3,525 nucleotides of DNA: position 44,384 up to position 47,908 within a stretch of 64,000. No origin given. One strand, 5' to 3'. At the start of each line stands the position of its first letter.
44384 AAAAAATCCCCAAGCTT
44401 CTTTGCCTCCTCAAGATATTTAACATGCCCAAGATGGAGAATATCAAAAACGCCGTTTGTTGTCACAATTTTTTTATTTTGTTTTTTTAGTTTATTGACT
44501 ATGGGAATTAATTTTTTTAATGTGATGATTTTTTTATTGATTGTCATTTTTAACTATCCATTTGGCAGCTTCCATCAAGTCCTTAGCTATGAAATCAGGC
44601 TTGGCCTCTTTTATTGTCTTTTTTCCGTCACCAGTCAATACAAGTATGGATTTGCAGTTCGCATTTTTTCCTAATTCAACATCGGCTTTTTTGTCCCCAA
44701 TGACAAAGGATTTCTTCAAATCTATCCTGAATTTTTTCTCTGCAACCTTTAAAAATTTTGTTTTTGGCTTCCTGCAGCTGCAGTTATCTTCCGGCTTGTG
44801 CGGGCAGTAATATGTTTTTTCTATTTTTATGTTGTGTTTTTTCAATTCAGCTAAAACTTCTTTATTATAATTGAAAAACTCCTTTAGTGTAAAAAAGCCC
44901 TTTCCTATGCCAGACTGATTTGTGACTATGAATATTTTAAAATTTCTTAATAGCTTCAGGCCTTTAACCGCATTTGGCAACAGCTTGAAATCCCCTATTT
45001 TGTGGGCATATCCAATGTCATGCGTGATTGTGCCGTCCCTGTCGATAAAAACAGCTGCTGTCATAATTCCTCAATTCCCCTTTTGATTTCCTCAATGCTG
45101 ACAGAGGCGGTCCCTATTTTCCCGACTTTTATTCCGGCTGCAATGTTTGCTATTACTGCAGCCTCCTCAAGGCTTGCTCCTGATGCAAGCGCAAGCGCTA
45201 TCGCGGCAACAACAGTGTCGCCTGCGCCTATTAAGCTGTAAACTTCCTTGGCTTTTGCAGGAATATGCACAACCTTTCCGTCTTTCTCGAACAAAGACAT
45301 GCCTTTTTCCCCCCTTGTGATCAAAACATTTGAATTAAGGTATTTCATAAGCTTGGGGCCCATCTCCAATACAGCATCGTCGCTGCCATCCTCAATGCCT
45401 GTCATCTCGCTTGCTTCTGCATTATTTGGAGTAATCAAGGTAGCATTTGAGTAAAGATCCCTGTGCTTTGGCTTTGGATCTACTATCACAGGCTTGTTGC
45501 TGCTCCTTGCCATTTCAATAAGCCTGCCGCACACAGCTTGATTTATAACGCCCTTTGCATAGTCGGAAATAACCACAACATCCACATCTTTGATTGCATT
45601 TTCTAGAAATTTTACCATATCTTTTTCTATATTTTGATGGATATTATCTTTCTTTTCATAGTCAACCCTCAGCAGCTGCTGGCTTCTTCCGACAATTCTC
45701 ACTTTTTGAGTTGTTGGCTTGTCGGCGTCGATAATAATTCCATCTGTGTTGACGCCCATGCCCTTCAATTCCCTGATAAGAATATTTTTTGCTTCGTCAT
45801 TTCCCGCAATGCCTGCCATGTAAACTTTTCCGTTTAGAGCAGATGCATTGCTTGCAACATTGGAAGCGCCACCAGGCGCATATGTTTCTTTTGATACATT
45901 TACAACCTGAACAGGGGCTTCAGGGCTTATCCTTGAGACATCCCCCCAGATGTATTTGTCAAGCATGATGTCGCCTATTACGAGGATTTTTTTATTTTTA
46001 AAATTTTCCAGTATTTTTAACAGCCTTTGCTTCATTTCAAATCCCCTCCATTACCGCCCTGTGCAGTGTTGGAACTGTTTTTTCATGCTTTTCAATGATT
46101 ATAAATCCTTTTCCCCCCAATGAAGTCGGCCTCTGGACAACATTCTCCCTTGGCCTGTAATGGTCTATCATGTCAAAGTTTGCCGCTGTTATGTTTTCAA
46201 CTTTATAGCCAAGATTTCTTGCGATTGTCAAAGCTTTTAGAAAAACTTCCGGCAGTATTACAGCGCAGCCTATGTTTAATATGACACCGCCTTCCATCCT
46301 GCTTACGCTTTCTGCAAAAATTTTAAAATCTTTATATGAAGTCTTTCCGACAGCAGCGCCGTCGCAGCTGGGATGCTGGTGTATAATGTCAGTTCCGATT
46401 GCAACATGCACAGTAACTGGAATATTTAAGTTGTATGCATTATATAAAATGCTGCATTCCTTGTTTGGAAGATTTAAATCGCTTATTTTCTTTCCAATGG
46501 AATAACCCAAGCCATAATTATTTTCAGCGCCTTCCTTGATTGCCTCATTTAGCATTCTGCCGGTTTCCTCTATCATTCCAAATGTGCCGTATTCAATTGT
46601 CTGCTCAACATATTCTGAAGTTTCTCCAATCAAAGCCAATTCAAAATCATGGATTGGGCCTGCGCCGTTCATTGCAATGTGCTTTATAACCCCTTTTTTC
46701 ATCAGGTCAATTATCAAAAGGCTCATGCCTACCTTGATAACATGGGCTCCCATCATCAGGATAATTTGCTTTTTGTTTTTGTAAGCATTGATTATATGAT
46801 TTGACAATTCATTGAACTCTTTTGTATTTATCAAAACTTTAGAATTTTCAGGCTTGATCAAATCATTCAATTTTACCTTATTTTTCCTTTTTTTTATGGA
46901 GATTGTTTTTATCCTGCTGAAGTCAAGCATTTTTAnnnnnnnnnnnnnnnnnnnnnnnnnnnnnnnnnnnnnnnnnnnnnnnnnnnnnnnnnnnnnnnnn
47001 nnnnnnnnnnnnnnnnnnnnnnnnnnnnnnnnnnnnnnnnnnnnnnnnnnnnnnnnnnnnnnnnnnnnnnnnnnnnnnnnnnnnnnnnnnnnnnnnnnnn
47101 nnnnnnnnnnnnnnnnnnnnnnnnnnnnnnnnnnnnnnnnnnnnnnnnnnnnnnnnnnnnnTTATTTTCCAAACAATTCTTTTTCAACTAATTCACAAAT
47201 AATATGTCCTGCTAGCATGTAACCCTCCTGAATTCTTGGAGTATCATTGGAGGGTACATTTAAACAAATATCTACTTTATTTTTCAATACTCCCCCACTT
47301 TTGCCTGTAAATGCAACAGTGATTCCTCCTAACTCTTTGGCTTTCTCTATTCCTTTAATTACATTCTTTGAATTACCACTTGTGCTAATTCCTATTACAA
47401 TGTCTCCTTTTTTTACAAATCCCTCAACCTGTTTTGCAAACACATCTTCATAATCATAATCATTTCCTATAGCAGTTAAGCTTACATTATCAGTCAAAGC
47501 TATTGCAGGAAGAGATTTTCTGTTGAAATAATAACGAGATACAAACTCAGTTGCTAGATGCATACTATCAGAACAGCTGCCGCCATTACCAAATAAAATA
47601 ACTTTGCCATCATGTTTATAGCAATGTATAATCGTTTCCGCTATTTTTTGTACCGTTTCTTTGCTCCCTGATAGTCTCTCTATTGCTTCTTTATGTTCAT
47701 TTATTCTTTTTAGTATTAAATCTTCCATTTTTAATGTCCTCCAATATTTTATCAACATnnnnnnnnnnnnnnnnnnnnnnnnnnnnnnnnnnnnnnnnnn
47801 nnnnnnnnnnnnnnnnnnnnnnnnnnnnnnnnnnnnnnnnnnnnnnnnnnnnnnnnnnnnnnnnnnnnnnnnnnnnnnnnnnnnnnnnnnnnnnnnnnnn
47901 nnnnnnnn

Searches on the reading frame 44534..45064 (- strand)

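Call 72: search_protein_families(library=ncbifam, proteins=[window:44534-45064:-], max_evalue=0.00001)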
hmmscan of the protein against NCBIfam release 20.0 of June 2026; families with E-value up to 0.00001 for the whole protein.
window:44534-45064:- (176 aa): 11 families
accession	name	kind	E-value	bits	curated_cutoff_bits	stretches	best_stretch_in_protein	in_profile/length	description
NF006506.0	PRK08942.1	equivalog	6.4e-47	159.4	178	1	3-173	4-180/182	D-glycero-beta-D-manno-heptose 1,7-bisphosphate 7-phosphatase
TIGR01656.1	Histidinol-ppas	subfamily_domain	1.4e-38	132.1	84.15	1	4-141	2-145/149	histidinol-phosphate phosphatase domain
NF005264.0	PRK06769.1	equivalog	4.7e-38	130.7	217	1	3-172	5-173/175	HAD-IIIA family hydrolase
NF050049.1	HBPPhtaseGmhB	domain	8.6e-38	129.8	250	1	3-149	4-150/171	D-glycero-alpha-D-manno-heptose-1,7-bisphosphate 7-phosphatase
TIGR00213.1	GmhB_yaeD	subfamily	3.5e-37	127.8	149.6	1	3-162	2-170/176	D-glycero-beta-D-manno-heptose 1,7-bisphosphate 7-phosphatase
NF003937.0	PRK05446.1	equivalog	5.5e-30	104.6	443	1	3-154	4-153/355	bifunctional histidinol-phosphatase/imidazoleglycerol-phosphate dehydratase HisB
TIGR01662.1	HAD-SF-IIIA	subfamily_domain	2.6e-29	102.1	44.6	1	4-144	2-140/141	HAD-IIIA family hydrolase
TIGR01261.1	hisB_Nterm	equivalog_domain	6.7e-28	97.2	140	1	4-140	3-144/161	histidinol-phosphatase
NF009695.0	PRK13222.1-2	equivalog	1e-10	41.5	225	1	93-171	144-223/226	phosphoglycolate phosphatase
NF009804.0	PRK13288.1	equivalog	3.7e-08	33.1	218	1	93-168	132-208/215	pyrophosphatase PpaX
TIGR01460.1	HAD-SF-IIA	subfamily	9.9e-07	28.8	100.15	0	99-145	197-246/246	HAD-IIA family hydrolase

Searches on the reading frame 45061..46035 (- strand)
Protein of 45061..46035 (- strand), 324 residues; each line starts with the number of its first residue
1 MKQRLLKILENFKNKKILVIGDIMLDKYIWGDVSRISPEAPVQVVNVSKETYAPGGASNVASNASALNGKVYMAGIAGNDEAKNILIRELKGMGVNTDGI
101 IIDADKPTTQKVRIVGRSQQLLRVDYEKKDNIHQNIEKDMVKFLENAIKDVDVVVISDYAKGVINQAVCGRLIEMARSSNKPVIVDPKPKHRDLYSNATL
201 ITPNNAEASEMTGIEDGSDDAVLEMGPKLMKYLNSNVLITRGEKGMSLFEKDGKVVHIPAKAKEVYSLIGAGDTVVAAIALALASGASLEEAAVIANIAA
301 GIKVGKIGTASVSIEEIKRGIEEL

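Call 72: search_protein_families(library=ncbifam, proteins=[window:45061-46035:-], max_evalue=0.00001)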
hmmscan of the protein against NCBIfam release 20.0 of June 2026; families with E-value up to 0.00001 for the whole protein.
window:45061-46035:- (324 aa): 22 families
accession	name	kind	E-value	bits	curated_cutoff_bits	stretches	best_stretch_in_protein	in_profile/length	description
TIGR02198.1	rfaE_dom_I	equivalog_domain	2e-113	378.7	345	1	9-319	2-312/315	D-glycero-beta-D-manno-heptose-7-phosphate kinase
NF008454.0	PRK11316.1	equivalog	4.1e-94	315.9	521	1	8-322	4-313/475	bifunctional D-glycero-beta-D-manno-heptose-7-phosphate kinase/D-glycero-beta-D-manno-heptose 1-phosphate adenylyltransferase HldE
TIGR02152.1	D_ribokin_bact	equivalog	2.2e-29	102.7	299.65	1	17-311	1-288/298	ribokinase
TIGR03168.1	1-PFK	subfamily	8.2e-29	100.5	216.4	1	44-319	24-297/305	hexose kinase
TIGR03828.1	pfkB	equivalog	2.5e-27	95.7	292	1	43-319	23-297/305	1-phosphofructokinase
NF008353.0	PRK11142.1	equivalog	1e-18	67.9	341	1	15-310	3-290/307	ribokinase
TIGR04382.1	myo_inos_iolC_N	equivalog_domain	8.8e-13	48.2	300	1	51-311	31-297/309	5-dehydro-2-deoxygluconokinase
NF041320.1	pfkB_Halo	equivalog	1.2e-12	47.9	400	1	43-322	25-295/302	1-phosphofructokinase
NF041164.1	NucKinThplmales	equivalog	2.4e-12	46.6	450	1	175-319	141-288/295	nucleoside kinase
NF053626.1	RibKinHalex1628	equivalog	6.3e-12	45.6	330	1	48-311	32-280/293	ATP-dependent ribose-1-phosphate kinase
NF007068.0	PRK09513.1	equivalog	2.4e-10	40.1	432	1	49-305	34-287/312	1-phosphofructokinase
NF010033.0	PRK13508.1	equivalog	3.6e-10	39.6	469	1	44-300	28-280/309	tagatose-6-phosphate kinase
NF007632.0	PRK10294.1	equivalog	1.3e-09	37.8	353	1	46-302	29-284/310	6-phosphofructokinase II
NF007355.0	PRK09850.1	equivalog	1.3e-09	37.5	540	1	46-297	31-280/313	pseudouridine kinase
TIGR00097.1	HMP-P_kinase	equivalog_domain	2.2e-09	36.9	204.95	1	193-297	123-231/254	bifunctional hydroxymethylpyrimidine kinase/phosphomethylpyrimidine kinase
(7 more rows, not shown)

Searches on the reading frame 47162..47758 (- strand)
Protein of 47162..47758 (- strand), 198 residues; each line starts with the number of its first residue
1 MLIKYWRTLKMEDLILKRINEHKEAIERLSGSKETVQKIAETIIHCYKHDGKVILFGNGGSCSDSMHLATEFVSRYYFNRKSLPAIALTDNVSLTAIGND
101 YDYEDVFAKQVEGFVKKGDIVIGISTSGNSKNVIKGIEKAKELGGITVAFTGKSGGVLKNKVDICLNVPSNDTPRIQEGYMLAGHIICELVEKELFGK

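Call 72: search_protein_families(library=ncbifam, proteins=[window:47162-47758:-], max_evalue=0.00001)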
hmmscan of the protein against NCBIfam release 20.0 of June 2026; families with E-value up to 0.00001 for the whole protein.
window:47162-47758:- (198 aa): 13 families
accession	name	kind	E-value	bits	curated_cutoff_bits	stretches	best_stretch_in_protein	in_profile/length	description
TIGR00441.1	gmhA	equivalog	7.2e-54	182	209.45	1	42-192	3-154/154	D-sedoheptulose 7-phosphate isomerase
NF010546.0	PRK13936.1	equivalog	4.7e-52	176.6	276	1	14-197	10-194/197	phosphoheptose isomerase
NF001628.0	PRK00414.1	equivalog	8.7e-45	152.7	265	1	12-195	3-190/192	D-sedoheptulose 7-phosphate isomerase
NF010547.0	PRK13938.1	equivalog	4.7e-42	143.9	320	1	34-196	29-192/196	D-sedoheptulose 7-phosphate isomerase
NF008138.0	PRK10886.1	equivalog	6.5e-35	120.6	352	1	34-197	25-192/196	DnaA initiator-associating protein DiaA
NF003915.0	PRK05441.1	subfamily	2.1e-12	46.7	168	1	12-168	24-182/300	N-acetylmuramic acid 6-phosphate etherase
NF009222.0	PRK12570.1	subfamily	6.6e-10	38.3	255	1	15-168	33-189/307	N-acetylmuramic acid 6-phosphate etherase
NF002805.0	PRK02947.1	subfamily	2.8e-07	30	135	1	19-152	8-142/247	sugar isomerase domain-containing protein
NF008458.0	PRK11337.1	equivalog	1.6e-06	27.3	378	1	115-176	186-247/293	MurR/RpiR family transcriptional regulator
NF040776.2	AlsR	equivalog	1.9e-06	27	400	0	113-175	172-234/279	transcriptional repressor AlsR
NF041755.1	RuMP_HxlAB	equivalog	2.2e-06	26.9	500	1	106-175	277-346/391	bifunctional 3-hexulose-6-phosphate synthase/6-phospho-3-hexuloisomerase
TIGR00274.1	TIGR00274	equivalog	2.6e-06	26.7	302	1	8-166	18-175/291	N-acetylmuramic acid 6-phosphate etherase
TIGR03127.2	RuMP_HxlB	equivalog_domain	6.2e-06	26.2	160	0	115-173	70-128/178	6-phospho-3-hexuloisomerase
